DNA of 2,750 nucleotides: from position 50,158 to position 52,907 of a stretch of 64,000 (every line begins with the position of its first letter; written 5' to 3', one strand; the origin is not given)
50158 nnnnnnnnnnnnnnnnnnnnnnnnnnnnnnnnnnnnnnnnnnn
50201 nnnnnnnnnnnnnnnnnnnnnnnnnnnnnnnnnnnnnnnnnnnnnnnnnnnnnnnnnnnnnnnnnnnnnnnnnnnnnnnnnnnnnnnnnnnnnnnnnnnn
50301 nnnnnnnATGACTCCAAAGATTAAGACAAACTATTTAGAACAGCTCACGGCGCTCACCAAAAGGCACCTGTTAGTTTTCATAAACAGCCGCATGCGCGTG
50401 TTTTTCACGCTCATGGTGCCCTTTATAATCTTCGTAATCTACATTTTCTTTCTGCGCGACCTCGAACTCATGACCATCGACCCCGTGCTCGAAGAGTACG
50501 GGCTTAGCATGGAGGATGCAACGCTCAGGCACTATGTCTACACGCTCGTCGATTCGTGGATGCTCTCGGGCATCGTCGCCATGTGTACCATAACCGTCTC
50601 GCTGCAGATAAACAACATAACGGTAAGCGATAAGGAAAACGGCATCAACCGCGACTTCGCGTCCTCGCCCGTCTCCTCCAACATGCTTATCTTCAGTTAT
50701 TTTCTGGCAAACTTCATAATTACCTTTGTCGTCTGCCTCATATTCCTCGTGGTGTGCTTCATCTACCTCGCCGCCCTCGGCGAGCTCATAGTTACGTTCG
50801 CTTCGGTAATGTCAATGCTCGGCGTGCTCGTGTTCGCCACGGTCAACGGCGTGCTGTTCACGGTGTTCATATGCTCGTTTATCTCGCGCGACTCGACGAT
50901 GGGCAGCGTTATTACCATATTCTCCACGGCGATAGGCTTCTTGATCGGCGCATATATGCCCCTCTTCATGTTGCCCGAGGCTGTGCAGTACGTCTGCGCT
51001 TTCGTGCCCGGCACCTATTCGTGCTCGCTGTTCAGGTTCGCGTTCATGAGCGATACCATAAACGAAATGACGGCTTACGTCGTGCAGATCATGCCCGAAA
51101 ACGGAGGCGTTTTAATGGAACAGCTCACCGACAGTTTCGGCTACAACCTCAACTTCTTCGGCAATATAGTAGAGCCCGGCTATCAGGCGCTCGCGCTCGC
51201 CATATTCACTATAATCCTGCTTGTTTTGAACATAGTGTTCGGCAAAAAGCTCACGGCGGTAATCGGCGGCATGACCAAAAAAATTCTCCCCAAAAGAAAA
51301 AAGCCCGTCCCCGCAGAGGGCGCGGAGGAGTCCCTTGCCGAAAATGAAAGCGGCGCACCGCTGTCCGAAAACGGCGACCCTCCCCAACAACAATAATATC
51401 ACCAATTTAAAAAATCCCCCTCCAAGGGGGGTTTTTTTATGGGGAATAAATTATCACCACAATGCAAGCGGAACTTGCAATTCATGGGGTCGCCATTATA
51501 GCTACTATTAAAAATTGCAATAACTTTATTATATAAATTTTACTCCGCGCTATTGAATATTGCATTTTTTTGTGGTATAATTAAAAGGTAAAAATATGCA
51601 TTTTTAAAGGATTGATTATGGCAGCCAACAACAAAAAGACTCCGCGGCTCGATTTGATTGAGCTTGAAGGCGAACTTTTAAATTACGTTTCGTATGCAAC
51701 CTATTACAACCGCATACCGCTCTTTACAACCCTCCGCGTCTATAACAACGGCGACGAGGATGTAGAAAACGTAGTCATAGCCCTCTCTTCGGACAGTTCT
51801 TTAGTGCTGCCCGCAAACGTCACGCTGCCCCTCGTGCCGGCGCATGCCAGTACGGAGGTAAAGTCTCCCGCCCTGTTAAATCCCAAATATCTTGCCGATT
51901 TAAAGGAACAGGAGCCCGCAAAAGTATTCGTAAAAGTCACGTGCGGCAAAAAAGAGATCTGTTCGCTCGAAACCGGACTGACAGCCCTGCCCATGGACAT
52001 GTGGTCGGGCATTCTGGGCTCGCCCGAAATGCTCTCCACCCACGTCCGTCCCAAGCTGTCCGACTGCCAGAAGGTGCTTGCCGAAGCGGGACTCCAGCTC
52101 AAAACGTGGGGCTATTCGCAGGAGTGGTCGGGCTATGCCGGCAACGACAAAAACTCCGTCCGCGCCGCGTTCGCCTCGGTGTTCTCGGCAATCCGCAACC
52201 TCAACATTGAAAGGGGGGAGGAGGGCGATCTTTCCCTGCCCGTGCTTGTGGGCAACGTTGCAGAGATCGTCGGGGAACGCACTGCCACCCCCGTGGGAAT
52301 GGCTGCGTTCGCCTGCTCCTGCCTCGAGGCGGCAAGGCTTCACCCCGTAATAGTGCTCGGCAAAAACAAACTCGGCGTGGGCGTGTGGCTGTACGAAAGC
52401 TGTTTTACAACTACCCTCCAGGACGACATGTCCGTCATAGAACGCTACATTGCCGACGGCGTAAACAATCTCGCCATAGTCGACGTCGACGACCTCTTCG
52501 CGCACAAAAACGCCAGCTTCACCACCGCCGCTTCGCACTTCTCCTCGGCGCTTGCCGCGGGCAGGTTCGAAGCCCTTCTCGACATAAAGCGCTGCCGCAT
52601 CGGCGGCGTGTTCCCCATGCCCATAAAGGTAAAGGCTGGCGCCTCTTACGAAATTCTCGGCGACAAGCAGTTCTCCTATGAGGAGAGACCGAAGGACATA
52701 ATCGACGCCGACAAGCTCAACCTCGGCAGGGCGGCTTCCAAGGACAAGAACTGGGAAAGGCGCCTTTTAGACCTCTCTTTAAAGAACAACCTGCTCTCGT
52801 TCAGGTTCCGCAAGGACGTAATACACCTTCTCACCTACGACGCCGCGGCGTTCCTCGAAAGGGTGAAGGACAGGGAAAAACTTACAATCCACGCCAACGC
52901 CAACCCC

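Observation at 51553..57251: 1877-aa DUF4011 / SF1 helicase / Vsr-like / DUF3320 protein: a candidate single-gene nucleic-acid surveillance (Hhe-like) module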

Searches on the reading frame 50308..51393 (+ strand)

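Call 9: search_protein_families(library=pfam, proteins=[window:50308-51393:+], max_evalue=0.001)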
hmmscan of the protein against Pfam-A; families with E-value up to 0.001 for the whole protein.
window:50308-51393:+ (362 aa): 2 families
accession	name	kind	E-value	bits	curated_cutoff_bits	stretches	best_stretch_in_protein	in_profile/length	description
PF12698.13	ABC2_membrane_3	-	1.6e-11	44.4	31.6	1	86-309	164-346/347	ABC-2 family transporter protein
PF01061.29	ABC2_membrane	-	7.2e-10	39.2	26.9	1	11-246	1-210/211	ABC-2 type transporter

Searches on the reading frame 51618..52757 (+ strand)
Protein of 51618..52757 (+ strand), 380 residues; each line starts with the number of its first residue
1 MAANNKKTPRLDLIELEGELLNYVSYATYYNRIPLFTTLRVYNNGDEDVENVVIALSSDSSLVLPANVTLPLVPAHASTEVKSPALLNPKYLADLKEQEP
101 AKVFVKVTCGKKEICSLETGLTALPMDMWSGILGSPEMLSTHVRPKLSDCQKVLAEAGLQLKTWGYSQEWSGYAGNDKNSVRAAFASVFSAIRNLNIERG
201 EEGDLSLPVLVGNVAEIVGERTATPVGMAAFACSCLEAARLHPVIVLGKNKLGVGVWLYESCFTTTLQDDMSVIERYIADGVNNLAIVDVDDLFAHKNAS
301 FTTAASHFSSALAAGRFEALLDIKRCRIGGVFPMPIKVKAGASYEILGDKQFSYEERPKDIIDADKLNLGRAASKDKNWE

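Call 37: search_protein_representatives(protein=window:51618-52757:+)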
Query: 380 residues. Proteins with E-value up to 0.001 (for the whole library): 1177; up to 1e-10: 626; up to 1e-30: 66. The best 150 are listed.
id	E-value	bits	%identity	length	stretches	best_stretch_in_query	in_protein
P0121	8.9e-139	479.1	56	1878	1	7-380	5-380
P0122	3.3e-128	444.3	52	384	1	5-380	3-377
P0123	2.4e-120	418.5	49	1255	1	8-380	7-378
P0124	6.5e-82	292.0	38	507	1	13-380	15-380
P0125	6.3e-80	285.5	38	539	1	4-380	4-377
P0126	9.1e-80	284.9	38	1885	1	7-380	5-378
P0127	3.2e-78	279.9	37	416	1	7-380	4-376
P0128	6.8e-74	265.6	37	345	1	17-348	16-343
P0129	2.4e-67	244.1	34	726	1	2-380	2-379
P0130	5.7e-65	236.3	37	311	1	7-309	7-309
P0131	1.1e-64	235.3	61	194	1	221-380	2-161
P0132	9.8e-60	219.0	39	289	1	1-294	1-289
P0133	3.6e-56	207.3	33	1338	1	17-380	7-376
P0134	1.4e-54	202.1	33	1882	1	15-380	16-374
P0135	5.3e-53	196.9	40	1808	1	24-380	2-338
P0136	1.2e-51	192.4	34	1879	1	24-380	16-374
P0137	1.6e-50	188.8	30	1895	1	13-380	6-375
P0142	1.0e-45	173.0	31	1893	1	14-380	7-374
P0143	1.5e-44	169.1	29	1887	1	13-380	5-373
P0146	3.8e-40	154.6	28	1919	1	14-348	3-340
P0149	1.6e-39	152.6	31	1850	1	14-380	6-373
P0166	3.3e-33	131.8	28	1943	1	22-361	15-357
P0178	2.8e-31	125.4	28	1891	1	19-380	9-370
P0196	5.3e-30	121.2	26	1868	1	14-380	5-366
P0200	1.6e-29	119.6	26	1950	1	15-350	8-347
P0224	8.1e-28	114.0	27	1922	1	26-342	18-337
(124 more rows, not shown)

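Call 41: search_protein_families(library=pfam, proteins=[P0166, P0200, P0146, window:51618-52757:+], max_evalue=5)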
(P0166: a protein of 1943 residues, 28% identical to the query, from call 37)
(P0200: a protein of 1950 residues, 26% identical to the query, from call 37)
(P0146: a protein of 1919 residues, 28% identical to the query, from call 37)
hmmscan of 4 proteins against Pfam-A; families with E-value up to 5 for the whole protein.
P0166 (1943 aa): 19 families
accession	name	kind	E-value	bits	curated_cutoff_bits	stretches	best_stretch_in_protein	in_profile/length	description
PF13195.11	DUF4011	-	1.7e-47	161.8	22.2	1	384-555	1-158/158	Protein of unknown function (DUF4011)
PF18741.7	MTES_1575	-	1e-24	86.8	38.2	1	1618-1712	3-95/96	REase_MTES_1575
PF13086.12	AAA_11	-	1e-18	68.5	27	2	1314-1356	211-254/257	AAA domain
PF13087.12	AAA_12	-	1e-16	61.5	27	1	1386-1567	16-191/195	AAA domain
PF11784.13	DUF3320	-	9.8e-12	45.1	25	1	1775-1822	2-49/50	Protein of unknown function (DUF3320)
PF13245.12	AAA_19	-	1.5e-08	35.4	25.1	2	672-729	2-61/134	AAA domain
PF13604.12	AAA_30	-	1e-07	32.3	27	2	669-729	4-66/191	AAA domain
PF01443.25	Viral_helicase1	-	9.8e-05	22.7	21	1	1315-1355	58-100/228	Viral superfamily 1 RNA helicase core domain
PF09848.15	SLFN-g3_helicase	-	0.0046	16.7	24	1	683-744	3-56/354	Schlafen group 3, DNA/RNA helicase domain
PF13191.12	AAA_16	-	0.0049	17.8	32.6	1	679-732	22-64/167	AAA ATPase domain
PF04851.21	ResIII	-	0.0069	16.8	22.5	1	679-736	21-80/164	Type III restriction enzyme, res subunit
PF13401.12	AAA_22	-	0.047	14.4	27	1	681-765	5-64/130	AAA domain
PF12775.13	AAA_7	-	0.088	12.8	25.8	1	679-712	31-63/181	P-loop containing dynein motor region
PF02456.21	Adeno_IVa2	-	0.1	11.8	21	1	684-724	90-132/370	Adenovirus IVa2 protein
PF01841.26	Transglut_core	-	0.18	12.5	23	1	170-238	9-71/108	Transglutaminase-like superfamily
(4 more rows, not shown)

P0200 (1950 aa): 28 families (the best 25 are shown)
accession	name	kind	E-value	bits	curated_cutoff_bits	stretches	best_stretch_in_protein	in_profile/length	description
PF13195.11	DUF4011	-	1.2e-48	165.5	22.2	1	382-553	1-158/158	Protein of unknown function (DUF4011)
PF18741.7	MTES_1575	-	9.6e-27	93.3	38.2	1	1616-1713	1-96/96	REase_MTES_1575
PF13086.12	AAA_11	-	1.7e-20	74.4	27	2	1308-1356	206-254/257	AAA domain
PF13087.12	AAA_12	-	3.2e-16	59.9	27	1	1382-1567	11-191/195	AAA domain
PF11784.13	DUF3320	-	7.7e-14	51.8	25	1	1781-1829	1-49/50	Protein of unknown function (DUF3320)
PF13245.12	AAA_19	-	1.8e-11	44.8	25.1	2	667-725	1-61/134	AAA domain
PF13604.12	AAA_30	-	2.1e-09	37.8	27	2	665-726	4-67/191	AAA domain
PF01443.25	Viral_helicase1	-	7.2e-06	26.4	21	2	1311-1356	52-101/228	Viral superfamily 1 RNA helicase core domain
PF04851.21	ResIII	-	1.5e-05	25.4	22.5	1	669-744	13-95/164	Type III restriction enzyme, res subunit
PF00270.35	DEAD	-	0.0002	21.6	26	1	666-758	3-98/167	DEAD/DEAH box helicase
PF13191.12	AAA_16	-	0.0026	18.7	32.6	1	672-742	16-87/167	AAA ATPase domain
PF10236.15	DAP3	-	0.01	15.5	23.1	1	668-711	14-57/311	Mitochondrial ribosomal death-associated protein 3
PF24883.2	NPHP3_N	-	0.012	16.3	24.8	1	671-716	15-61/164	Nephrocystin 3, N-terminal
PF05127.21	NAT10_TcmA_helicase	-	0.013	15.8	22.7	1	681-757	1-77/176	RNA cytidine acetyltransferase NAT10/TcmA, helicase domain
PF09848.15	SLFN-g3_helicase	-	0.013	15.2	24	1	680-759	4-74/354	Schlafen group 3, DNA/RNA helicase domain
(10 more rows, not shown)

P0146 (1919 aa): 23 families
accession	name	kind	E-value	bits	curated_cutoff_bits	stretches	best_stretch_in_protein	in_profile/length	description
PF13195.11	DUF4011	-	2.4e-48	164.5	22.2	1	385-556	1-158/158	Protein of unknown function (DUF4011)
PF18741.7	MTES_1575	-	1.1e-23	83.6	38.2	1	1603-1699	2-96/96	REase_MTES_1575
PF13086.12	AAA_11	-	3.4e-18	66.8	27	2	1301-1342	212-254/257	AAA domain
PF13087.12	AAA_12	-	4.3e-16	59.5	27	1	1373-1554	17-192/195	AAA domain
PF13245.12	AAA_19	-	5.1e-08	33.6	25.1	2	672-725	1-56/134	AAA domain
PF11784.13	DUF3320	-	5.6e-08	33.1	25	1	1753-1798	2-47/50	Protein of unknown function (DUF3320)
PF13604.12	AAA_30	-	3.6e-07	30.6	27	2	672-730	6-66/191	AAA domain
PF01443.25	Viral_helicase1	-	7e-06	26.5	21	1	1301-1342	58-101/228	Viral superfamily 1 RNA helicase core domain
PF13191.12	AAA_16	-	0.0025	18.8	32.6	1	671-745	10-85/167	AAA ATPase domain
PF09848.15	SLFN-g3_helicase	-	0.0035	17.1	24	1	685-732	4-53/354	Schlafen group 3, DNA/RNA helicase domain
PF10236.15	DAP3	-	0.0061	16.3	23.1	1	677-718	18-59/311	Mitochondrial ribosomal death-associated protein 3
PF04851.21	ResIII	-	0.0065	16.8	22.5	1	680-746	21-92/164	Type III restriction enzyme, res subunit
PF01580.24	FtsK_SpoIIIE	-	0.041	13.7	24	1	680-724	36-85/221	FtsK/SpoIIIE family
PF13401.12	AAA_22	-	0.051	14.3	27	1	682-716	5-39/130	AAA domain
PF02456.21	Adeno_IVa2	-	0.051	12.8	21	1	686-725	91-132/370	Adenovirus IVa2 protein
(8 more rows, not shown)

window:51618-52757:+ (380 aa): 1 family
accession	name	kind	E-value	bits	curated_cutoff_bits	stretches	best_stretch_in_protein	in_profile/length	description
PF08309.17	LVIVD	-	0.087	12.6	20.2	1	277-290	15-28/42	LVIVD repeat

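Call 64: list_cluster_members(proteins=[P0126, P0134, P0136, P0137, P0142, P0143, P0149, P0178, P0196, P0224])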
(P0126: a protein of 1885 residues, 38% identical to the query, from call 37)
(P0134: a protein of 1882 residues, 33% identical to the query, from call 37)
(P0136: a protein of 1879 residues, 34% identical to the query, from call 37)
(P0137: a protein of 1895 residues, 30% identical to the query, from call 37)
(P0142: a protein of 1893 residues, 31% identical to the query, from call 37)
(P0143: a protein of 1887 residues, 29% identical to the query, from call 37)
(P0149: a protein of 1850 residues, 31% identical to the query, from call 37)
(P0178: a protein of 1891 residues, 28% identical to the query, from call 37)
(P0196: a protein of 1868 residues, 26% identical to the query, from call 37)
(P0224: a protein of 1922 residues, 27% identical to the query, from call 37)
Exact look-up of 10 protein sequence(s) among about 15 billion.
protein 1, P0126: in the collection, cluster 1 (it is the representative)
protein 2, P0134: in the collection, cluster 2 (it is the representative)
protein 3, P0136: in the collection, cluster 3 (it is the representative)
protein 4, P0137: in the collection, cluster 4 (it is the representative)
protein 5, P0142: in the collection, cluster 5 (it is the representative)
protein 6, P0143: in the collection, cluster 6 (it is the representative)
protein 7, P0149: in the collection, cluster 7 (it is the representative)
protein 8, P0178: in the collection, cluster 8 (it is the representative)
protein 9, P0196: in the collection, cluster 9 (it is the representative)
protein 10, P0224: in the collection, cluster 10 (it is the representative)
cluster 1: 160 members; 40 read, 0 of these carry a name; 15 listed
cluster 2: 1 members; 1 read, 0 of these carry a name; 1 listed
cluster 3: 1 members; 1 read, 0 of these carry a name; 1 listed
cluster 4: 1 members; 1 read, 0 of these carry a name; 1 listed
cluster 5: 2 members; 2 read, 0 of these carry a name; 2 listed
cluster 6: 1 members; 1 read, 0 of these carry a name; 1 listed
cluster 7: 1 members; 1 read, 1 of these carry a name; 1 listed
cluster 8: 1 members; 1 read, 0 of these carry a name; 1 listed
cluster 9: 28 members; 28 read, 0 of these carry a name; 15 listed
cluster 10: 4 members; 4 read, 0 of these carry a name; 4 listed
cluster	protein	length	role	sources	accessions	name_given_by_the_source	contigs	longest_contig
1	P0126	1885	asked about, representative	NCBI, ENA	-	-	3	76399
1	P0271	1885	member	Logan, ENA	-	-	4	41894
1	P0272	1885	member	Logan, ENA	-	-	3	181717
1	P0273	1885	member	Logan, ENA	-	-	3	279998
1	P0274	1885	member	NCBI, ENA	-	-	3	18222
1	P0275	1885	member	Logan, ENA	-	-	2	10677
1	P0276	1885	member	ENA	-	-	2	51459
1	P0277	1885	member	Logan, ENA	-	-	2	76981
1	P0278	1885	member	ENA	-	-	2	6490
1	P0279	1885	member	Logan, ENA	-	-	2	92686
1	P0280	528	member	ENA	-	-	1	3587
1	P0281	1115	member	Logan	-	-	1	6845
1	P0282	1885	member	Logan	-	-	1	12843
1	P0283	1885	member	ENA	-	-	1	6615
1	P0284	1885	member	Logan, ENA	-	-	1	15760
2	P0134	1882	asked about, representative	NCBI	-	-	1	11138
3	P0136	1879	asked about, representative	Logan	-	-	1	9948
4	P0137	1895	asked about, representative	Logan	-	-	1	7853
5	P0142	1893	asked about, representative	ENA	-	-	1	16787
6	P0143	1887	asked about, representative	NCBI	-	-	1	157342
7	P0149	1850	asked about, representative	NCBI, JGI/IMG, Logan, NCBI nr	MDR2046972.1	MAG: DUF4011 domain-containing protein [Clostridiales bacterium] | superfamily I DNA and/or RNA helicase | DUF4011 domain-containing protein [Clostridiales bacterium]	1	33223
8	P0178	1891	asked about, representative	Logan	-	-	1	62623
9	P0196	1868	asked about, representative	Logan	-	-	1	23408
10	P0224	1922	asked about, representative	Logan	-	-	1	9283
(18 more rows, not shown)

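Call 65: find_encoding_contigs(protein=P0126, flank=7000, max_places=3)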
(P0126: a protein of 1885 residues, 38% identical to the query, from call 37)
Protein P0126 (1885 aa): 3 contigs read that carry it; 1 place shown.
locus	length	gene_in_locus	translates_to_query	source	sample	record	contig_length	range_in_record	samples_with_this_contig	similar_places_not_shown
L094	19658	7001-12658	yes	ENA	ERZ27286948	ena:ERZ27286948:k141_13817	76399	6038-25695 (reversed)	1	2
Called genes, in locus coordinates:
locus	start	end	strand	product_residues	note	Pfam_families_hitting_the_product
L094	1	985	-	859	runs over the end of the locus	PF00580:UvrD-helicase, PF13245:AAA_19, PF13604:AAA_30 (faint), PF01443:Viral_helicase1 (faint), PF13361:UvrD_C, PF00929:RNase_T, PF13538:UvrD_C_2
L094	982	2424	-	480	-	PF00749:tRNA-synt_1c, PF19269:Anticodon_2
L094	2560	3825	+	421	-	PF01546:Peptidase_M20, PF07687:M20_dimer (faint)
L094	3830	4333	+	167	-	PF06908:YpsA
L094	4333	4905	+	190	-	-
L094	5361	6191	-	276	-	PF02397:Bac_transf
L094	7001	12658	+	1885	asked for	PF13195:DUF4011, PF13086:AAA_11, PF13245:AAA_19 (faint), PF13604:AAA_30 (faint), PF13086:AAA_11, PF13087:AAA_12, PF18741:MTES_1575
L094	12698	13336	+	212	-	-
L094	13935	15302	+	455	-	PF13353:Fer4_12, PF04055:Radical_SAM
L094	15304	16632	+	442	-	PF01276:OKR_DC_1, PF00266:Aminotran_5 (weak), PF01053:Cys_Met_Meta_PP (faint), PF03711:OKR_DC_1_C (weak)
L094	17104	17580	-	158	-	-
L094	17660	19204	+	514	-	PF03308:MeaB (faint), PF20720:nSTAND3 (faint), PF25201:nSTAND6 (faint), PF00005:ABC_tran, PF01926:MMR_HSR1 (faint), PF02463:SMC_N (faint), PF12848:ABC_tran_Xtn, PF00005:ABC_tran, +5 more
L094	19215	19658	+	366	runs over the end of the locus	PF03600:CitMHS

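Call 66: find_encoding_contigs(protein=P0143, flank=7000, max_places=2)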
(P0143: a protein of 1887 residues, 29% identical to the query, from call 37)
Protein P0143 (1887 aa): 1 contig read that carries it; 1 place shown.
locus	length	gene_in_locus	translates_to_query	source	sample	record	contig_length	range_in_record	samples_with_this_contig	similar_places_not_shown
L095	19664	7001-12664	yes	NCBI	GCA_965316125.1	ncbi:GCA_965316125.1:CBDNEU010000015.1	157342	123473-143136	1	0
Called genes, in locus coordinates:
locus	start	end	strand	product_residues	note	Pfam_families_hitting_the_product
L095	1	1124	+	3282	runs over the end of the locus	PF13855:LRR_8 (faint), PF23952:LRR_EndoS (faint), PF12799:LRR_4 (weak)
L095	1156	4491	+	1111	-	-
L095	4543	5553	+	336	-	-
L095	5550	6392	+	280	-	-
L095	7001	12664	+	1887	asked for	PF13195:DUF4011, PF13086:AAA_11 (weak), PF13245:AAA_19 (faint), PF13604:AAA_30 (faint), PF13086:AAA_11, PF13087:AAA_12, PF18741:MTES_1575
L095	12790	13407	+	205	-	PF12710:HAD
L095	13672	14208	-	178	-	PF13302:Acetyltransf_3, PF00583:Acetyltransf_1 (weak)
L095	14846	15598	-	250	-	PF27120:YybI_C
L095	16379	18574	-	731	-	PF02368:Big_2, PF22359:Big-like (faint), PF26182:Ig_NUP210_5th (faint), PF02368:Big_2, PF26918:Ig_Eae (weak), PF02368:Big_2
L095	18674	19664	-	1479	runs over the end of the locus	PF01055:Glyco_hydro_31_2nd, PF07691:PA14, PF21365:Glyco_hydro_31_3rd, PF17137:DUF5110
